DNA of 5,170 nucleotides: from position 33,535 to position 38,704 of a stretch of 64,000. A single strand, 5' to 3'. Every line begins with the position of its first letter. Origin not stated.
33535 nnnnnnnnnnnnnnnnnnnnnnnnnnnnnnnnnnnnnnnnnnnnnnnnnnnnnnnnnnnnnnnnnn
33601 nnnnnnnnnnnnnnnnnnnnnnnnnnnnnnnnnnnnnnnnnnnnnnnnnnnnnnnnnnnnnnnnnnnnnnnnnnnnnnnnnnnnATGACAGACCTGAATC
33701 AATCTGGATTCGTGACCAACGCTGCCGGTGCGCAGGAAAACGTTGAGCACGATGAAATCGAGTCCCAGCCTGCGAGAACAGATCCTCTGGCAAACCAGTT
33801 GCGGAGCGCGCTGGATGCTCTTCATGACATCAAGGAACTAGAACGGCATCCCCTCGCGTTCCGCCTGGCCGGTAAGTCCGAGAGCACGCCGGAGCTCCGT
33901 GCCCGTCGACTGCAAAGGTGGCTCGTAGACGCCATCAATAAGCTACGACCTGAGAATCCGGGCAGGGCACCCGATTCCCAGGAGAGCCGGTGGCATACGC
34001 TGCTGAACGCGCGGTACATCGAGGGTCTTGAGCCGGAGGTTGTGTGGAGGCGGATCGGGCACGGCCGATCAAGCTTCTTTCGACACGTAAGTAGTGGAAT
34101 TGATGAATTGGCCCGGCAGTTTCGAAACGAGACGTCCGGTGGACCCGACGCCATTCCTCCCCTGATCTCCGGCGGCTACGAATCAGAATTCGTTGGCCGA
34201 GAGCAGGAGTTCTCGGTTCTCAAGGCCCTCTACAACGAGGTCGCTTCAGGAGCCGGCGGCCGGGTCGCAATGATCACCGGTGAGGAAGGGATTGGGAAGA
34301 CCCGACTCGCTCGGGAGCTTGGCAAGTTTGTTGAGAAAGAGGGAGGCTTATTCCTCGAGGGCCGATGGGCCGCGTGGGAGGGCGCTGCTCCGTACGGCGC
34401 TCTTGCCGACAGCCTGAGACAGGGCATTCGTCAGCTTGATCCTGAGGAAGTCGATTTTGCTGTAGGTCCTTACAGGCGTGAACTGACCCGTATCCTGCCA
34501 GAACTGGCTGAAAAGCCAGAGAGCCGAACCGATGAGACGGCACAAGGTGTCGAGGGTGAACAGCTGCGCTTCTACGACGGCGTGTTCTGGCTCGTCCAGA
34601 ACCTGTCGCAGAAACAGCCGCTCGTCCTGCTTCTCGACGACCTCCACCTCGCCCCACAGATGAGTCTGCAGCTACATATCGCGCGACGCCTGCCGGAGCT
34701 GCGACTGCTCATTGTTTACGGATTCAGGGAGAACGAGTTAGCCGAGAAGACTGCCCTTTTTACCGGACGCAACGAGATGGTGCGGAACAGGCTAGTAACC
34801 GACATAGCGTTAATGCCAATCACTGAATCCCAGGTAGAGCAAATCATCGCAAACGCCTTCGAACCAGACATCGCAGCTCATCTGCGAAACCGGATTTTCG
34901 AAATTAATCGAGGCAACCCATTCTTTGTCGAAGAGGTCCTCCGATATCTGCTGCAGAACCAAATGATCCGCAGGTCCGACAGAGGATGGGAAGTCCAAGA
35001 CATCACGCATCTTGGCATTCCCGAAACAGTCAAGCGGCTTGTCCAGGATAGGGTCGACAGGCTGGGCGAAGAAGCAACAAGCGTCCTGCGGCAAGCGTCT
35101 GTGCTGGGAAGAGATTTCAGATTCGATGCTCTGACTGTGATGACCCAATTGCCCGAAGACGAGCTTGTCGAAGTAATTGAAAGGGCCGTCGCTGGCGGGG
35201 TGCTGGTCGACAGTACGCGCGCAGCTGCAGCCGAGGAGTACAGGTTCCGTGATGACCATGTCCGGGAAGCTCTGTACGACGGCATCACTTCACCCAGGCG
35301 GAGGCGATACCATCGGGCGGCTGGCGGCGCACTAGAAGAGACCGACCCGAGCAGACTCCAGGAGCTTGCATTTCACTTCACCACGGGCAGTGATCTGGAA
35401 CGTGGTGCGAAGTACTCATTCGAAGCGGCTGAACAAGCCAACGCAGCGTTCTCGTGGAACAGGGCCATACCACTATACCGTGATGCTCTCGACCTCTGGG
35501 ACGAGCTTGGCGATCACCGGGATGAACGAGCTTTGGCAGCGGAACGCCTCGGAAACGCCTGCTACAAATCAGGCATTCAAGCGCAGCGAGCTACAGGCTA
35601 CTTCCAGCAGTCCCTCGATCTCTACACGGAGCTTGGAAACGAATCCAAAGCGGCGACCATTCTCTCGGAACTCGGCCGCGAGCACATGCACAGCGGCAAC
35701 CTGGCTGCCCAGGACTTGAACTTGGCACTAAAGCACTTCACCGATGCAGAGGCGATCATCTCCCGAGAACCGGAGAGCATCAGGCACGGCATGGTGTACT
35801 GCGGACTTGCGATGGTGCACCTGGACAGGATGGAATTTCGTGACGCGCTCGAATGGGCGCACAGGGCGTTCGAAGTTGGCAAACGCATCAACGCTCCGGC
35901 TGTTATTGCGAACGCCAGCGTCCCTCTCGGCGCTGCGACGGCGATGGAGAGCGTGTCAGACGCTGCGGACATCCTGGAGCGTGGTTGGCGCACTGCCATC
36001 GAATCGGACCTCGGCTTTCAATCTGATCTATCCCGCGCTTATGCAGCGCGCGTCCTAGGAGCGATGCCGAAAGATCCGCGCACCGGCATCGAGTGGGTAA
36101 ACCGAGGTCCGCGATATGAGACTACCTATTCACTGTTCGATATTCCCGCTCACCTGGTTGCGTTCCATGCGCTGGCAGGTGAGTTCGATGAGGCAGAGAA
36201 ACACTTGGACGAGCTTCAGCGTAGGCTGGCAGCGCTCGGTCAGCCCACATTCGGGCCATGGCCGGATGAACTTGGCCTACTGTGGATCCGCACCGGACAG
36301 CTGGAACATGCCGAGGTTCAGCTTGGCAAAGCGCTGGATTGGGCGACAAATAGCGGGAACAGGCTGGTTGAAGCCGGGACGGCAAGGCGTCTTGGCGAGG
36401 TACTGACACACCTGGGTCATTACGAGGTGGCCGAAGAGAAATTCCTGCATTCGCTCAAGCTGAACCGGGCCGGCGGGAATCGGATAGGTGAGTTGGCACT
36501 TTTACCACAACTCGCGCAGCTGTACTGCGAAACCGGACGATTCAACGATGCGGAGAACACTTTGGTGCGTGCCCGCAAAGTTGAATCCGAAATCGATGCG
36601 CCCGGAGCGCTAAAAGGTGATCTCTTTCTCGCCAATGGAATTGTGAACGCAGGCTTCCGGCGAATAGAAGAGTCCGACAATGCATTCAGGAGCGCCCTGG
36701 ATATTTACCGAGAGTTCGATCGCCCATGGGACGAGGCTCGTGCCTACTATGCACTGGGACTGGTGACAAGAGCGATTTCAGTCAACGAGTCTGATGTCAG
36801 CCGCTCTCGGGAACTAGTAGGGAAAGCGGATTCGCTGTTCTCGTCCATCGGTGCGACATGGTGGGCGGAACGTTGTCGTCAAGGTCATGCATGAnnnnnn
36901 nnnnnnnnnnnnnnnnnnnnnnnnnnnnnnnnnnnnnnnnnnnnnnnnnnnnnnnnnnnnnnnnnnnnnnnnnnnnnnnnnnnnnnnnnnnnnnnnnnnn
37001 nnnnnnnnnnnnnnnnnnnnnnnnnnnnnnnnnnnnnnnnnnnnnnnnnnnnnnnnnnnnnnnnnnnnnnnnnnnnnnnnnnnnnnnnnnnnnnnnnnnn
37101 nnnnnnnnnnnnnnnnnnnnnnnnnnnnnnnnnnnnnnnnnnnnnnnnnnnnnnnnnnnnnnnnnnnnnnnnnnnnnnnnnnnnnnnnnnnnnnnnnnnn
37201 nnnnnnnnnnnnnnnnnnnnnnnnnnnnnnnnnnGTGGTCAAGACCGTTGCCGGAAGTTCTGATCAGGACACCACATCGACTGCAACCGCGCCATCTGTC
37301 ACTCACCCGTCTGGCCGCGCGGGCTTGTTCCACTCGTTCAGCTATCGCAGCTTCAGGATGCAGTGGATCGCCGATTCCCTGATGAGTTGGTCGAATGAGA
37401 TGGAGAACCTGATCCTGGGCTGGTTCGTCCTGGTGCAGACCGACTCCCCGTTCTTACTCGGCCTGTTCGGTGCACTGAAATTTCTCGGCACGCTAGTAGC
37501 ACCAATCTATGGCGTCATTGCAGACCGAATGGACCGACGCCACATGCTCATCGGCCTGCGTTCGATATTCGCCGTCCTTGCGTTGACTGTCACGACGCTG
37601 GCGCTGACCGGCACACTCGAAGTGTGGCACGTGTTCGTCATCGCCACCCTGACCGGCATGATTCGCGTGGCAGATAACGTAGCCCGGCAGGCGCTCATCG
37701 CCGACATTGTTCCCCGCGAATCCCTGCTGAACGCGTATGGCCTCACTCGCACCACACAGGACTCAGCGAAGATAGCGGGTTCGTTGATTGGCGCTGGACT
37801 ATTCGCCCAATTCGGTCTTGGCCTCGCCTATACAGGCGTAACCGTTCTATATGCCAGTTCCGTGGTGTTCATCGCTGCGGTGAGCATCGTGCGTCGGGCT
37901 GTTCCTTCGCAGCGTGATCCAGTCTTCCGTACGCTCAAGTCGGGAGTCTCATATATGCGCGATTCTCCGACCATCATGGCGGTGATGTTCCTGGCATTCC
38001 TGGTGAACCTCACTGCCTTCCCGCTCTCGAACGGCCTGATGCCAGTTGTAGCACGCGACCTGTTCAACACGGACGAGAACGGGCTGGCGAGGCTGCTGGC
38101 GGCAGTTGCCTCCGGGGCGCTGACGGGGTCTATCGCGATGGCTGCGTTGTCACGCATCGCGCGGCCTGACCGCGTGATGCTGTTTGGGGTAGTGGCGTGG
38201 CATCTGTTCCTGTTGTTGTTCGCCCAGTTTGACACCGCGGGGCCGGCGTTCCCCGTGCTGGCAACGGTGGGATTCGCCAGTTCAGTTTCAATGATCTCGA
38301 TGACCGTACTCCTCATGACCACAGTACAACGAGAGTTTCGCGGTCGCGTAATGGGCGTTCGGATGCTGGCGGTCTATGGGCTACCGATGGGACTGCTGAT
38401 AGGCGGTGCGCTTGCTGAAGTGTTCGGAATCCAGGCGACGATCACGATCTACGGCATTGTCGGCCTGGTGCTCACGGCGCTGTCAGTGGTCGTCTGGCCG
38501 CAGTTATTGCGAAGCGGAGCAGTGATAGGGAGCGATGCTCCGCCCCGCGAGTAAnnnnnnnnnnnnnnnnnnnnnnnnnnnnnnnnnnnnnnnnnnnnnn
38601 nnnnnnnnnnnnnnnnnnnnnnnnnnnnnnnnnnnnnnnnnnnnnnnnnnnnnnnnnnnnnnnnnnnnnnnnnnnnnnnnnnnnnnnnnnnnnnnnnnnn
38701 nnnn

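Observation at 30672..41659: tRNA-proximal island with KAP NTPase, HTH-STAND-TPR NTPase and SPFH/flotillin operon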

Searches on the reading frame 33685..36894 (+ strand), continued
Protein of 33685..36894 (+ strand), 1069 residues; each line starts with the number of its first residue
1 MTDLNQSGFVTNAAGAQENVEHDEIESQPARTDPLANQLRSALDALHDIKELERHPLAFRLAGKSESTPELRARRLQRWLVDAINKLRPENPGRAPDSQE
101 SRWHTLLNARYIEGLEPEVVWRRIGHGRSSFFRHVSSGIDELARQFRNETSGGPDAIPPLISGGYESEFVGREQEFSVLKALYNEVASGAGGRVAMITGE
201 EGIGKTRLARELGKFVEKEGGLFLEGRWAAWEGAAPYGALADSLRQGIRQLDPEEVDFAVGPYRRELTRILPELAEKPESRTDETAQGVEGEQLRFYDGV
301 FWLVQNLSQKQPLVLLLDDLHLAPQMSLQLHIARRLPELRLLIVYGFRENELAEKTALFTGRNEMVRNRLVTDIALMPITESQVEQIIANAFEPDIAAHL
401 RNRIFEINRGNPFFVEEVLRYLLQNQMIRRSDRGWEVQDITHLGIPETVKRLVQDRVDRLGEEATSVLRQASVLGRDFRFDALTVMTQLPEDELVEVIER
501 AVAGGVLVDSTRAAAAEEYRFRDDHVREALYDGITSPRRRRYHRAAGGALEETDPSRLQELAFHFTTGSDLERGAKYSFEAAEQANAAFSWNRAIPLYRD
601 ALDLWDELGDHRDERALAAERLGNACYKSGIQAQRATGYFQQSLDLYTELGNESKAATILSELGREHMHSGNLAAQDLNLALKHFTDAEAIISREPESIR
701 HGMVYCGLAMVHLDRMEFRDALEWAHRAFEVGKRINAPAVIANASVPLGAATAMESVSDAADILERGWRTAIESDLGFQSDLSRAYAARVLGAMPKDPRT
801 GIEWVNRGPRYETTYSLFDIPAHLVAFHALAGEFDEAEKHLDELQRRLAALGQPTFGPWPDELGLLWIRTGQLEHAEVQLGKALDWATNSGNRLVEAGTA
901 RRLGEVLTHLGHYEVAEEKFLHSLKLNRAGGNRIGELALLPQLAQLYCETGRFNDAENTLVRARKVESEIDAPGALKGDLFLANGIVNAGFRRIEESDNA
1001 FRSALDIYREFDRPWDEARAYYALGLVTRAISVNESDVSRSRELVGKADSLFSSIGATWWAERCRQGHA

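Call 84: search_solved_structures(query=A1, max_evalue=1)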
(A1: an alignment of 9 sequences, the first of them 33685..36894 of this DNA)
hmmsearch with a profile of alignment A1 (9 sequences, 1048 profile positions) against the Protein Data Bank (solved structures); distinct sequences matched with E-value up to 1: 91 (the best 60 are shown).
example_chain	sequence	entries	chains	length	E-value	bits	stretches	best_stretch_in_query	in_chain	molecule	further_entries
5a7d_B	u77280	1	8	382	9.5e-20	73.2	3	841-953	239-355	PINS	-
4a1s_A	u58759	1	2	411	2e-18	68.9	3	841-942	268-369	PARTNER OF INSCUTEABLE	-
3sf4_A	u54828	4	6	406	3.2e-15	58.2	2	840-968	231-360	G-protein-signaling modulator 2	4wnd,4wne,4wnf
4wng_A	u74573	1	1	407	3.2e-15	58.2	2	840-968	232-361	G-protein-signaling modulator 2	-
6hc2_A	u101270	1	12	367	5.8e-15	57.4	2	840-962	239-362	G-protein-signaling modulator 2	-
5a6c_A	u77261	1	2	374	3.1e-14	54.9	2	840-952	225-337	G-PROTEIN-SIGNALING MODULATOR 2, AFADIN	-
3ro2_A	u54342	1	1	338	1.2e-13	53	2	840-950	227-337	G-protein-signaling modulator 2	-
4g2v_A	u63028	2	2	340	1.3e-13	52.9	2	840-950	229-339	G-protein-signaling modulator 2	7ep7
4jhr_A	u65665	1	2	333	1.8e-12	49.1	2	840-952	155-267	G-protein-signaling modulator 2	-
3ro3_A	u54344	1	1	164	9.3e-09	36.8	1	839-950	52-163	G-protein-signaling modulator 2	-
8k60_I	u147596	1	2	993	3.2e-08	35.1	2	842-950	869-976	Regulatory protein AfsR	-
8jke_I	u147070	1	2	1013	1.5e-07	32.8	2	842-950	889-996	Regulatory protein AfsR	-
7ai4_A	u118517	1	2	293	9.7e-07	30.1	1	842-990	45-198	Isoform C of Kinesin light chain 1,Isoform C of Kinesin light chain 1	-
7obi_A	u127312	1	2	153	2.9e-06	28.6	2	841-927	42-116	CTPR-rv4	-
3nf1_A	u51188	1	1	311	3.4e-06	28.3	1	843-997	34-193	Kinesin light chain 1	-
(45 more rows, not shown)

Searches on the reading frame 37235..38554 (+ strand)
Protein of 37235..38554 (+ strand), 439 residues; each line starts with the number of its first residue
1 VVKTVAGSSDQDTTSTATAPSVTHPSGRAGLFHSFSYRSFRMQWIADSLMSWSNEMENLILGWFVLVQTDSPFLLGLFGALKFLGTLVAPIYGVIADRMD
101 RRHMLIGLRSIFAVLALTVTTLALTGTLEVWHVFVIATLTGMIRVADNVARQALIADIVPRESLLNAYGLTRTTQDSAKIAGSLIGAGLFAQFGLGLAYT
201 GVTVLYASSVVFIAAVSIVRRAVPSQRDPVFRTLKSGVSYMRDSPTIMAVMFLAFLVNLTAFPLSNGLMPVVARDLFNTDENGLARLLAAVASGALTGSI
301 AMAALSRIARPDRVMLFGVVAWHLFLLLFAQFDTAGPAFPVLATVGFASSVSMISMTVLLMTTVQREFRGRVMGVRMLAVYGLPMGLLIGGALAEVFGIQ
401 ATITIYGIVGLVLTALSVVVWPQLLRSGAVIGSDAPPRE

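Call 5: search_protein_families(library=pfam, proteins=[window:37235-38554:+], max_evalue=0.01)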
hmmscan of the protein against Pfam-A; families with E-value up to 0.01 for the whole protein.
window:37235-38554:+ (439 aa): 2 families
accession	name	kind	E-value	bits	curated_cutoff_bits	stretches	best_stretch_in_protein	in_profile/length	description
PF05977.19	MFS_3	-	5.2e-29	101.5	27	1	32-416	4-388/524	Transmembrane secretion effector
PF07690.21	MFS_1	-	4.1e-24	85.6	33.4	2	58-383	16-341/347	Major Facilitator Superfamily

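Call 6: search_protein_families(library=padloc, proteins=[window:37235-38554:+], max_evalue=0.01)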
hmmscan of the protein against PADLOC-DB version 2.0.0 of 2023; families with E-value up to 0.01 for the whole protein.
window:37235-38554:+ (439 aa): 0 families

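Call 7: search_protein_families(library=ncbifam, proteins=[window:37235-38554:+], max_evalue=0.01)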
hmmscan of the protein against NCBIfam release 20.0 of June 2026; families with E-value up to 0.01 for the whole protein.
window:37235-38554:+ (439 aa): 10 families
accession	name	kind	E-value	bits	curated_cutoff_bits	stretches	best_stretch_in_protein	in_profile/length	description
TIGR00900.1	2A0121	subfamily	4e-47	161.3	319.6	1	42-398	3-364/364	H+ Antiporter protein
NF007792.0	PRK10489.1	equivalog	6.7e-31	107.7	324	1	69-426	48-404/419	enterobactin transporter EntS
NF012178.0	tet_MFS_V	exception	3.6e-21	75.8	640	1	34-419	4-396/409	tetracycline efflux MFS transporter Tet(V)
NF000245.1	macrolide_MefA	exception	5.9e-17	61.8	675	1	58-413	29-389/405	macrolide efflux MFS transporter Mef(A)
NF000051.1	macrolide_MefB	exception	2.1e-15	56.6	800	1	61-415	32-389/409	macrolide efflux MFS transporter Mef(B)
TIGR00880.1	2_A_01_02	superfamily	3.9e-12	46.5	131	2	87-217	13-136/141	multidrug resistance protein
NF052575.1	MFS_efflux_Tap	equivalog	9.3e-09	34.8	625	1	59-419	25-393/401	multidrug efflux MFS transporter Tap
NF041056.1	ryptide_ex_MFS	equivalog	4.8e-07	29.2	575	1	176-418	141-384/392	ryptide export MFS transporter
NF006386.0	PRK08633.1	equivalog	9.5e-07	26.9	1221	1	89-425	64-414/1147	acyl-[ACP]--phospholipid O-acyltransferase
NF000246.1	macrolide_MefC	exception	3.3e-06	26.4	870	1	84-419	55-394/407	macrolide efflux MFS transporter Mef(C)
